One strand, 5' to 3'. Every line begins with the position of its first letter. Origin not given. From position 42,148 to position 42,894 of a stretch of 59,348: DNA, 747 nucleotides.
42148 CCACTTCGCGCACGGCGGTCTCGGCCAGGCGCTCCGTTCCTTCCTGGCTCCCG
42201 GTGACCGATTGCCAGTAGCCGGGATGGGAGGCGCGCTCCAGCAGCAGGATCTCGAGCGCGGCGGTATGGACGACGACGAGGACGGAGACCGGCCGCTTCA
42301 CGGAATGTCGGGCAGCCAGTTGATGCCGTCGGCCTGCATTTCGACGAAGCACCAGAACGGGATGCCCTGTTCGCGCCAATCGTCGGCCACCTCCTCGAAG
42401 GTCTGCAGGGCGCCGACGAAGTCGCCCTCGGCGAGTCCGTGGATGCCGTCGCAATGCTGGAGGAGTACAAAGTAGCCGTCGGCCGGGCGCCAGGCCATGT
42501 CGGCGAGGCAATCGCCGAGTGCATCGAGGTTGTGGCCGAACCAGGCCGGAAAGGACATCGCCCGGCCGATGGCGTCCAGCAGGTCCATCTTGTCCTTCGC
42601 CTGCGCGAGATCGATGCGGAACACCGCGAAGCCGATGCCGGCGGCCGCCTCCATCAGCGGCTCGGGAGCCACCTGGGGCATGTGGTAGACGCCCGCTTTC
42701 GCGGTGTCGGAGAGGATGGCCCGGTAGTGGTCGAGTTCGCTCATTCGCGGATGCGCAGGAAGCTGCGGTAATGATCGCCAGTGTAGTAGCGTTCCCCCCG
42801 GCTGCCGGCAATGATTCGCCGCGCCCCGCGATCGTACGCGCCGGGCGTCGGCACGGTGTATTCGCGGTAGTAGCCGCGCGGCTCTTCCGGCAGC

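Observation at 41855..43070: Secreted barnase-like RNase and barstar-like inhibitor inserted between aspS and nudB, translationally coupled to nudB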

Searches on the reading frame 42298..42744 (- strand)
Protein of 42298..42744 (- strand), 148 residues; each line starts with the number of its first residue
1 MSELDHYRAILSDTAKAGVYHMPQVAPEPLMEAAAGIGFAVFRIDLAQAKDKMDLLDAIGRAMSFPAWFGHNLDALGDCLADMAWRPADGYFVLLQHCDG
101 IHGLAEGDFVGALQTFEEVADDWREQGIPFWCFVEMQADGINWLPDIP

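Call 3: search_protein_families(library=pfam, proteins=[window:42298-42744:-], max_evalue=0.01)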
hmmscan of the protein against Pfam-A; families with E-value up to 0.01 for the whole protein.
window:42298-42744:- (148 aa): 1 family
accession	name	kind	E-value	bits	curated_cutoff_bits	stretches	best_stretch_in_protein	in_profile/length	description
PF01337.24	Barstar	-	1.3e-27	96.1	23.4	1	40-135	2-96/96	Barstar (barnase inhibitor)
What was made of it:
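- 42298..42744 (-): Barstar-family inhibitor, 148 aa, acidic (pI 4.3). The core is residues about 39-135, with W68, D74 and D78 equivalent to barstar Y29, D35 and D39. PF01337 E 1.3e-27 (call 3).
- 42631..42744 (-): N-terminal extension of the inhibitor (residues 1-38), absent from Bacillus barstar. Modelled as helix 3-11, strand 19-21, helix 28-36. Outside the Pfam match, which covers 40-135 (call 3).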

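Call 4: search_protein_families(library=ncbifam, proteins=[window:42298-42744:-], max_evalue=0.01)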
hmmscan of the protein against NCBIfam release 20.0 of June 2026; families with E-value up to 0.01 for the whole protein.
window:42298-42744:- (148 aa): 0 families

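Call 7: search_solved_structures(query=window:42298-42744:-, max_evalue=0.01, show_alignments=3)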
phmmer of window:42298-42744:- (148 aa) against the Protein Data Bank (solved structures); distinct sequences matched with E-value up to 0.01: 5.
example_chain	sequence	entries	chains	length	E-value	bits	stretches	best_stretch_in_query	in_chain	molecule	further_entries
1b2s_D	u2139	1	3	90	0.0015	21.7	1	48-87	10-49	PROTEIN (BARSTAR)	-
1a19_A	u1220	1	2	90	0.0045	20.1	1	48-87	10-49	BARSTAR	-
1ay7_B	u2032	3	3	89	0.0049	20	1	48-87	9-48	BARSTAR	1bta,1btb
3da7_C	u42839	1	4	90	0.0049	20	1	48-87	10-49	Barstar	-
1b3s_D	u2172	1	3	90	0.0068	19.5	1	48-87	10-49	PROTEIN (BARSTAR)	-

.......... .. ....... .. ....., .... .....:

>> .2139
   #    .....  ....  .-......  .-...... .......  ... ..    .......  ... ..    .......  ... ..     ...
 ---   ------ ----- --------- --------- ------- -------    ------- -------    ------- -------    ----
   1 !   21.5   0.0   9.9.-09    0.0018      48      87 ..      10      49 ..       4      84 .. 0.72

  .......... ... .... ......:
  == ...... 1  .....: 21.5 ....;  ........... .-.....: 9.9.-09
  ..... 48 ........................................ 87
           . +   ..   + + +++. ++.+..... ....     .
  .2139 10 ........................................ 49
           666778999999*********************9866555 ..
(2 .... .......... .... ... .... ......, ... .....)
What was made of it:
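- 42298..42744 (-): PDB barstar alignment (call 7).
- On Barstar family of RNase inhibitors (Pfam PF01337): W68, D74 and D78 align to Y29, D35 and D39 (call 7).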

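Call 20: find_homologous_proteins(query=window:42298-42744:-, max_evalue=0.001)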
Query window:42298-42744:- (148 aa): 129 proteins with E <= 0.001 among 163 candidates; the best 120 are listed.
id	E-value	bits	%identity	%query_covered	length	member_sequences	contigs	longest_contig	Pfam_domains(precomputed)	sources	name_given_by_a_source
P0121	1.4e-97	342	100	100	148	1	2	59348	PF01337.25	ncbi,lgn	ncbi:MAG TPA: barstar family protein [Rhodocyclaceae bacterium]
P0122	2.8e-83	296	84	100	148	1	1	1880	PF01337.25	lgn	-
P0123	1.1e-81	290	82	100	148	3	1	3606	PF01337.25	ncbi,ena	-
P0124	2.4e-81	289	82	100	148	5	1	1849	PF01337.25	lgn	-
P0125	2.7e-81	289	82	100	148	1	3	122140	PF01337.25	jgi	jgi:RNAse (barnase) inhibitor barstar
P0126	2.7e-80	286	82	100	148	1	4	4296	PF01337.25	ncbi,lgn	-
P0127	3.6e-80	285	83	100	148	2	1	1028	PF01337.25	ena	-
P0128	5.0e-79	282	80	100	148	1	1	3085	PF01337.25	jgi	jgi:RNAse (barnase) inhibitor barstar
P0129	4.0e-78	279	79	100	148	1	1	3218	PF01337.25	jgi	jgi:RNAse (barnase) inhibitor barstar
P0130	4.7e-78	279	78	100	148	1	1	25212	PF01337.25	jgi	jgi:RNAse (barnase) inhibitor barstar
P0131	1.1e-75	271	78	100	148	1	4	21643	PF01337.25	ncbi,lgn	ncbi:MAG: barstar family protein [Ignavibacteria bacterium]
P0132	1.4e-75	271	74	100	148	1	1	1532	PF01337.25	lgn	-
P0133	9.7e-75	268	77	100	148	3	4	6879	PF01337.25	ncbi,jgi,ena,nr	ncbi:MAG: hypothetical protein A2045_04590 [Rhodocyclales bacterium GWA2_65_20]|nr:MAG: hypothetical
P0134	2.0e-74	267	74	100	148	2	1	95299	PF01337.25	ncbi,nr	ncbi:MAG: barstar family protein [Rhodocyclaceae bacterium]|nr:barstar family protein [Rhodocyclacea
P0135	2.7e-74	266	75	100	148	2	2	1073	PF01337.25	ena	-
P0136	2.3e-73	263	73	100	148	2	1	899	PF01337.25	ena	-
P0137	1.4e-72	261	73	100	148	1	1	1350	PF01337.25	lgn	-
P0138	2.3e-72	260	73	100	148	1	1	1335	PF01337.25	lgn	-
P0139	3.8e-72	259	74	99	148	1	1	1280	PF01337.25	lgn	-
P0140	3.0e-71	256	72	100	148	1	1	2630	PF01337.25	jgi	jgi:RNAse (barnase) inhibitor barstar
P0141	3.6e-71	256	73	99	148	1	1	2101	PF01337.25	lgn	-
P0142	8.1e-71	255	73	100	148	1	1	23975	PF01337.25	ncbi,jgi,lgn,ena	-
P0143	3.5e-70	253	72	99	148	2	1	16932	PF01337.25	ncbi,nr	ncbi:MAG: barstar family protein [Rhodocyclales bacterium]|nr:barstar family protein [Rhodocyclales 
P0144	4.6e-70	253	72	99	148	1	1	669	PF01337.25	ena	-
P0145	6.9e-70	252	71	99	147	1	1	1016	PF01337.25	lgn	-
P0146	1.5e-69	251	72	99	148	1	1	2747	PF01337.25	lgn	-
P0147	2.0e-69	250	72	100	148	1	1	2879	PF01337.25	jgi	jgi:RNAse (barnase) inhibitor barstar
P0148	2.2e-69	250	69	99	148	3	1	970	PF01337.25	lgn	-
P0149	2.3e-68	247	70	99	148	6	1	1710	PF01337.25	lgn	-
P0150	4.0e-68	246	70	99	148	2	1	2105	PF01337.25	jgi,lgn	jgi:RNAse (barnase) inhibitor barstar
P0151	5.5e-68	246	71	99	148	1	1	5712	PF01337.25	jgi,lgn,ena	-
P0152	1.4e-67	245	72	99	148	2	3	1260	PF01337.25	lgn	-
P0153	1.0e-66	242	68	100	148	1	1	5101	PF01337.25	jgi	jgi:RNAse (barnase) inhibitor barstar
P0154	1.9e-66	241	68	100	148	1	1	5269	PF01337.25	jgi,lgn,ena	-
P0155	4.0e-66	240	67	99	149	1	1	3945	PF01337.25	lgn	-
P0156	5.0e-66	239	69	99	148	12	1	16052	PF01337.25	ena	-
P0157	7.1e-66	239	69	99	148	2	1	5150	PF01337.25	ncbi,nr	ncbi:MAG: barstar family protein [Rubrivivax sp.]|nr:barstar family protein [Rubrivivax sp.]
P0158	9.5e-66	239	66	99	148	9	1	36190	PF01337.25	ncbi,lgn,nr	ncbi:MAG: barstar family protein [Sterolibacteriaceae bacterium MAG5]|nr:barstar family protein [Can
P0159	1.1e-65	238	67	99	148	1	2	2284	PF01337.25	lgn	-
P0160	2.3e-65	237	68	100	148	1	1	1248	PF01337.25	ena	-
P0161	2.5e-65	237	67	99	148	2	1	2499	PF01337.25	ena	-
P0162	6.4e-65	236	69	99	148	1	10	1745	PF01337.25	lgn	-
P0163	9.0e-65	235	65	99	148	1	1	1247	PF01337.25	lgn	-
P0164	3.6e-64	233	66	99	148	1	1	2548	PF01337.25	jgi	jgi:RNAse (barnase) inhibitor barstar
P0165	3.3e-63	230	67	100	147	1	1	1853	PF01337.25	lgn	-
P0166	9.5e-63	229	67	99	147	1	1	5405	PF01337.25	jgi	jgi:RNAse (barnase) inhibitor barstar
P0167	4.2e-62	227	67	97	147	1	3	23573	PF01337.25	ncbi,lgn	-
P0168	6.1e-62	226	66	98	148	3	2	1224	PF01337.25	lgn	-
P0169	7.2e-62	226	67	99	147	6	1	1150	PF01337.25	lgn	-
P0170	2.7e-61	224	68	96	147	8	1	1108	PF01337.25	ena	-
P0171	4.2e-61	223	66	98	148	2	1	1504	PF01337.25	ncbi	-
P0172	8.8e-61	222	65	100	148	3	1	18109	PF01337.25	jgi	jgi:RNAse (barnase) inhibitor barstar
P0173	1.2e-60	222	64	100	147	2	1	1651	PF01337.25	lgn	-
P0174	1.8e-60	221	66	100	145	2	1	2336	PF01337.25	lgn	-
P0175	2.5e-60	221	66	100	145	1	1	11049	PF01337.25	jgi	jgi:RNAse (barnase) inhibitor barstar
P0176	4.0e-60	220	64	100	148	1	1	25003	PF01337.25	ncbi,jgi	jgi:RNAse (barnase) inhibitor barstar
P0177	4.4e-60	220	66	98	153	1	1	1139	PF01337.25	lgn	-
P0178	7.9e-60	219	64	100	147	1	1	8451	PF01337.25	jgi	jgi:RNAse (barnase) inhibitor barstar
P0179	9.8e-60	219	65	97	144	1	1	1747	PF01337.25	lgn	-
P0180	1.7e-59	218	65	97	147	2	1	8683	PF01337.25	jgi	jgi:RNAse (barnase) inhibitor barstar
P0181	1.8e-59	218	65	97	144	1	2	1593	PF01337.25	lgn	-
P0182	1.9e-59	218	64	100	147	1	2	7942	PF01337.25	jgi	jgi:RNAse (barnase) inhibitor barstar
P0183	2.0e-59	218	64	100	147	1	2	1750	PF01337.25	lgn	-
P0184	2.4e-59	218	65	100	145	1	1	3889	PF01337.25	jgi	jgi:RNAse (barnase) inhibitor barstar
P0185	3.1e-59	217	66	96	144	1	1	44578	PF01337.25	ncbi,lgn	-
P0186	5.6e-59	217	64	100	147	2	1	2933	PF01337.25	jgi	jgi:RNAse (barnase) inhibitor barstar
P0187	1.1e-58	216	62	98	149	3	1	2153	PF01337.25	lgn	-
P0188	1.2e-58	215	61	100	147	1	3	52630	PF01337.25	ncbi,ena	-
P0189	1.5e-58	215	62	100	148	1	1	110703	PF01337.25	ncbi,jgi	jgi:RNAse (barnase) inhibitor barstar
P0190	2.1e-58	215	64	96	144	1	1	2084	PF01337.25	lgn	-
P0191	5.8e-58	213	61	97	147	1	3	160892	PF01337.25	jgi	jgi:RNAse (barnase) inhibitor barstar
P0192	7.2e-58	213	65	96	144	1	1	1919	PF01337.25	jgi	jgi:RNAse (barnase) inhibitor barstar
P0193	9.3e-58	213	63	99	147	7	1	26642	PF01337.25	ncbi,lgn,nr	ncbi:MAG: hypothetical protein EG825_06310 [Rhodocyclaceae bacterium]|nr:hypothetical protein [Rhodo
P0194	9.3e-58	213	63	97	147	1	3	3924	PF01337.25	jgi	jgi:RNAse (barnase) inhibitor barstar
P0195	1.1e-57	212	62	97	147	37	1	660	PF01337.25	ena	-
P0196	1.3e-57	212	63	98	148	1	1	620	PF01337.25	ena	-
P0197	1.9e-57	212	61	100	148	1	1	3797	PF01337.25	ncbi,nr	ncbi:MAG: barstar family protein [Rhodocyclales bacterium]|nr:barstar family protein [Rhodocyclales 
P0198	2.1e-57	211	65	100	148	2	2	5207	PF01337.25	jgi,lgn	jgi:RNAse (barnase) inhibitor barstar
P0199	4.5e-57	210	61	100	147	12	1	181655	PF01337.25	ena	-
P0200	4.6e-57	210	65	96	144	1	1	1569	PF01337.25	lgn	-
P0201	9.2e-57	209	64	96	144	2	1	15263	PF01337.25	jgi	-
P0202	1.5e-56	209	61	97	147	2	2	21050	PF01337.25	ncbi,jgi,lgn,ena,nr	ncbi:MAG TPA: barstar family protein [Rhodocyclaceae bacterium]|nr:barstar family protein [Rhodocycl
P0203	1.5e-56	209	67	97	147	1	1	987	PF01337.25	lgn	-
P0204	1.8e-56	208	59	99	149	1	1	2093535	PF01337.25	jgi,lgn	jgi:RNAse (barnase) inhibitor barstar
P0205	2.9e-56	208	62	97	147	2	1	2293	PF01337.25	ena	-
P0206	3.0e-56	208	63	96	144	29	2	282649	PF01337.25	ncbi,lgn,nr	ncbi:MAG: barstar family protein [Rhodocyclaceae bacterium]|nr:barstar family protein [Rhodocyclacea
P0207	4.1e-56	207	59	100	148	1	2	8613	PF01337.25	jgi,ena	-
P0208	4.4e-56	207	65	96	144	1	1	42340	PF01337.25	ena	-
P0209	4.4e-56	207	62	98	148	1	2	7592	PF01337.25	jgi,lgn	jgi:RNAse (barnase) inhibitor barstar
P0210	4.8e-56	207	60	97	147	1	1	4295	PF01337.25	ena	-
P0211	4.8e-56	207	60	97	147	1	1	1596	PF01337.25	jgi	jgi:RNAse (barnase) inhibitor barstar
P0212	5.8e-56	207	61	98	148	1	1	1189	PF01337.25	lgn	-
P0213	9.8e-56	206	59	100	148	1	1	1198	PF01337.25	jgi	jgi:RNAse (barnase) inhibitor barstar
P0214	1.6e-55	205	59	97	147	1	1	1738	PF01337.25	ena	-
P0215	2.5e-55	205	63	96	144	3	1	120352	PF01337.25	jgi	jgi:RNAse (barnase) inhibitor barstar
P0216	2.8e-55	205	64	97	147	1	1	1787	PF01337.25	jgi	jgi:RNAse (barnase) inhibitor barstar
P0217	3.3e-55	204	63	96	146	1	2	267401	PF01337.25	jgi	jgi:RNAse (barnase) inhibitor barstar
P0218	4.4e-55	204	68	95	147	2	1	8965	PF01337.25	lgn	-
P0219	4.7e-55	204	64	96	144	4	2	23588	PF01337.25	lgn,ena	-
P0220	5.5e-55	204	61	96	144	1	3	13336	PF01337.25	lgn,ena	-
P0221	7.4e-55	203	61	100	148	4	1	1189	PF01337.25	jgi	-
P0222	9.2e-55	203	65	96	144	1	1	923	PF01337.25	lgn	-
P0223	9.8e-55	203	60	96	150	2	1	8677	PF01337.25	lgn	-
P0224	1.1e-54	203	62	97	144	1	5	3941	PF01337.25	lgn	-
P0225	2.1e-54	202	58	97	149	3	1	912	PF01337.25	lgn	-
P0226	2.5e-54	201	59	98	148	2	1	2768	PF01337.25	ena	-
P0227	3.0e-54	201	63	96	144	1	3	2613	PF01337.25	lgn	-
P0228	9.7e-54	200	64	96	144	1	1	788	PF01337.25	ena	-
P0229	1.5e-53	199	64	96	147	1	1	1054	PF01337.25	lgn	-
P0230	3.0e-53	198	61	96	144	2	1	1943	PF01337.25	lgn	-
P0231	3.1e-53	198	58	100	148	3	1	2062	PF01337.25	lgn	-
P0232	4.0e-53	198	63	96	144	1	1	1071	PF01337.25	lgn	-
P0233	4.8e-53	197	63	96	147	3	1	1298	PF01337.25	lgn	-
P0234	5.5e-53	197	63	95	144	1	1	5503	PF01337.25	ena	-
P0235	6.7e-53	197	63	96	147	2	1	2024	PF01337.25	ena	-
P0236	9.6e-53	196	58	96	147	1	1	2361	PF01337.25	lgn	-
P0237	9.9e-53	196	61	96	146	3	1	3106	PF01337.25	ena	-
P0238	1.3e-52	196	62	96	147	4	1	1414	PF01337.25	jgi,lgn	jgi:RNAse (barnase) inhibitor barstar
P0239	1.3e-52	196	71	80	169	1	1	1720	PF01337.25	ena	-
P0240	3.6e-52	194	62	96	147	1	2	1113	PF01337.25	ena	-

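Call 23: find_encoding_contigs(protein=P0204, flank=5000, max_places=2)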
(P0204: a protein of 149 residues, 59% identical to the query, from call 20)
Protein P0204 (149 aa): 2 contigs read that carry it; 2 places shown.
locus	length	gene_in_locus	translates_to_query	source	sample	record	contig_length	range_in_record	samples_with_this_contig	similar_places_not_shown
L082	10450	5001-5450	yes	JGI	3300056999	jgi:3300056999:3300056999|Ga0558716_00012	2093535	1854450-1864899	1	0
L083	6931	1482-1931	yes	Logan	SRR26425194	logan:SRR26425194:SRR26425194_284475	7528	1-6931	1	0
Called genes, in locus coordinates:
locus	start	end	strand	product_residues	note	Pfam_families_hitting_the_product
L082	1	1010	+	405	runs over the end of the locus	PF28597:T2SSF_N, PF00482:T2SSF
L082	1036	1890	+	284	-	PF06750:A24_N_bact, PF01478:Peptidase_A24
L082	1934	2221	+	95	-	PF09723:Zn_ribbon_8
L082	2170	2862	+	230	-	PF04367:DUF502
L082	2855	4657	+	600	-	PF01336:tRNA_anti-codon, PF00152:tRNA-synt_2, PF02938:GAD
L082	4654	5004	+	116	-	PF00545:Ribonuclease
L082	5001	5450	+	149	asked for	PF01337:Barstar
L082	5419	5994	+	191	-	PF00293:NUDIX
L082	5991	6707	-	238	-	PF13500:AAA_26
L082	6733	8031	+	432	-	PF00202:Aminotran_3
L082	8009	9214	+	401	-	PF00155:Aminotran_1_2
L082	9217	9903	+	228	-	PF00561:Abhydrolase_1 (weak)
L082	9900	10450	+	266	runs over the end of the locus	PF13489:Methyltransf_23, PF08241:Methyltransf_11, PF08242:Methyltransf_12, PF13649:Methyltransf_25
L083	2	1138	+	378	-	?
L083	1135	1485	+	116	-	PF00545:Ribonuclease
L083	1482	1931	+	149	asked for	PF01337:Barstar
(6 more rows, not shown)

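Call 24: search_protein_families(library=padloc, proteins=[window:42298-42744:-], max_evalue=0.01)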
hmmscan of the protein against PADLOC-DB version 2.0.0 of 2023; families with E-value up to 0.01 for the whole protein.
window:42298-42744:- (148 aa): 0 families

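Call 36: predict_structure(alignment_id=A1)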
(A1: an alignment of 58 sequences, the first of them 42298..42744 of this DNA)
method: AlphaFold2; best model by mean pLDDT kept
length: 148 residues; sequences in the alignment: 58
mean_pLDDT: 91.8   pTM: 0.88
mean pLDDT of the five models: 91.8, 90.9, 90.6, 90.4, 90.3
residues with pLDDT >= 90: 118; 70-90: 21; 50-70: 9; < 50: 0
segments of 3 or more residues with pLDDT < 50: none
pLDDT, mean of each block of 10 residues (from residue 1): 91 96 87 98 97 96 88 95 94 95 93 97 97 82 69
secondary structure, 60 per line:
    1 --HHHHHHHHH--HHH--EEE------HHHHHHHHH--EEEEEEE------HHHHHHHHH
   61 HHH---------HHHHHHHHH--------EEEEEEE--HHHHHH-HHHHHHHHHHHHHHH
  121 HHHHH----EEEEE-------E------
elements in order: H3-11 E19-21 H28-36 E39-45 H52-63 H73-81 E90-96 H99-104 H106-125 E130-134
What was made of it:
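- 42298..42744 (-): AF2 pLDDT 91.8 (call 36).
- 42631..42744 (-): Confidently modelled (call 36).
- On Barstar family of RNase inhibitors (Pfam PF01337): AF2 pLDDT 91.8, pTM 0.88 (call 36). The N-terminus is polar and models as a helix (call 36).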

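Call 38: fold_search(model_id=the predicted structure, library=pdb)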
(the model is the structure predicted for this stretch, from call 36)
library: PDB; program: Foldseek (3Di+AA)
matches with E <= 10: 1003; with E <= 0.001: 24
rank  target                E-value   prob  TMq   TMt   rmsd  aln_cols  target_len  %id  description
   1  1bgs_E                1.5e-05  1.00  0.52  0.82   2.4        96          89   22  RECOGNITION BETWEEN A BACTERIAL RIBONUCLEASE, BARNASE, AND ITS NATURAL INHIBITOR, BARSTAR (released 1994-04-30)
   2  1b3s_D                1.7e-05  1.00  0.52  0.81   2.5        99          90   23  STRUCTURAL RESPONSE TO MUTATION AT A PROTEIN-PROTEIN INTERFACE (released 1998-12-09)
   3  1a19_A                1.7e-05  1.00  0.51  0.80   2.7        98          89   22  BARSTAR (FREE), C82A MUTANT (released 1998-04-08)
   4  1b2s_F                2.3e-05  1.00  0.53  0.84   2.4        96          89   24  STRUCTURAL RESPONSE TO MUTATION AT A PROTEIN-PROTEIN INTERFACE (released 1998-12-08)
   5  1b3s_F                2.4e-05  1.00  0.53  0.83   2.4        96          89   23  STRUCTURAL RESPONSE TO MUTATION AT A PROTEIN-PROTEIN INTERFACE (released 1998-12-09)
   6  1x1w_F                3.6e-05  1.00  0.52  0.83   2.4        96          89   22  Water-mediate interaction at aprotein-protein interface (released 2005-04-26)
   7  1x1y_E                3.8e-05  1.00  0.52  0.82   2.5        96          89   21  Water-mediate interaction at aprotein-protein interface (released 2005-04-26)
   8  1x1x_D                4.6e-05  1.00  0.53  0.84   2.3        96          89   21  Water-mediate interaction at aprotein-protein interface (released 2005-04-26)
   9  1b2s_D                6.0e-05  1.00  0.52  0.82   2.3        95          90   24  STRUCTURAL RESPONSE TO MUTATION AT A PROTEIN-PROTEIN INTERFACE (released 1998-12-08)
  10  1bta                  6.4e-05  1.00  0.52  0.81   2.5        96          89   23  THREE-DIMENSIONAL SOLUTION STRUCTURE AND 13C ASSIGNMENTS OF BARSTAR USING NUCLEAR MAGNETIC RESONANCE SPECTROSCOPY (released 1994-07-31)
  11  1x1w_D                7.2e-05  1.00  0.53  0.84   2.4        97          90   22  Water-mediate interaction at aprotein-protein interface (released 2005-04-26)
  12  3da7_C                8.2e-05  1.00  0.51  0.80   2.5        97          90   24  A conformationally strained, circular permutant of barnase (released 2009-04-14)
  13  2hxx_A                8.8e-05  1.00  0.48  0.75   3.0        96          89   18  Aminotryptophan Barstar (released 2006-08-22)
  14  1b27_D                9.4e-05  1.00  0.53  0.83   2.4        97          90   22  STRUCTURAL RESPONSE TO MUTATION AT A PROTEIN-PROTEIN INTERFACE (released 1998-12-09)
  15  1b2u_F                1.0e-04  1.00  0.51  0.81   2.5        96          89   21  STRUCTURAL RESPONSE TO MUTATION AT A PROTEIN-PROTEIN INTERFACE (released 1998-12-09)
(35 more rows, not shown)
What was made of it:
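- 42298..42744 (-): Foldseek top hits are all barstar, TM 0.80-0.84 on the target, rmsd about 2.4 Å (call 38).
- On Barstar family of RNase inhibitors (Pfam PF01337): The top 24 Foldseek PDB hits are all barstar, with TM on the target 0.74-0.84 (mostly 0.80-0.84) and rmsd mostly 2.3-2.7 Å (up to 3.3) over about 96 columns (call 38).
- Closest known: Barnase–barstar of Bacillus amyloliquefaciens. Same: Barstar fold confirmed for the window inhibitor (call 38).
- The AF2 model (pLDDT 91.8) superposes on barstar with TM 0.80-0.84 on the target (calls 36, 38).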
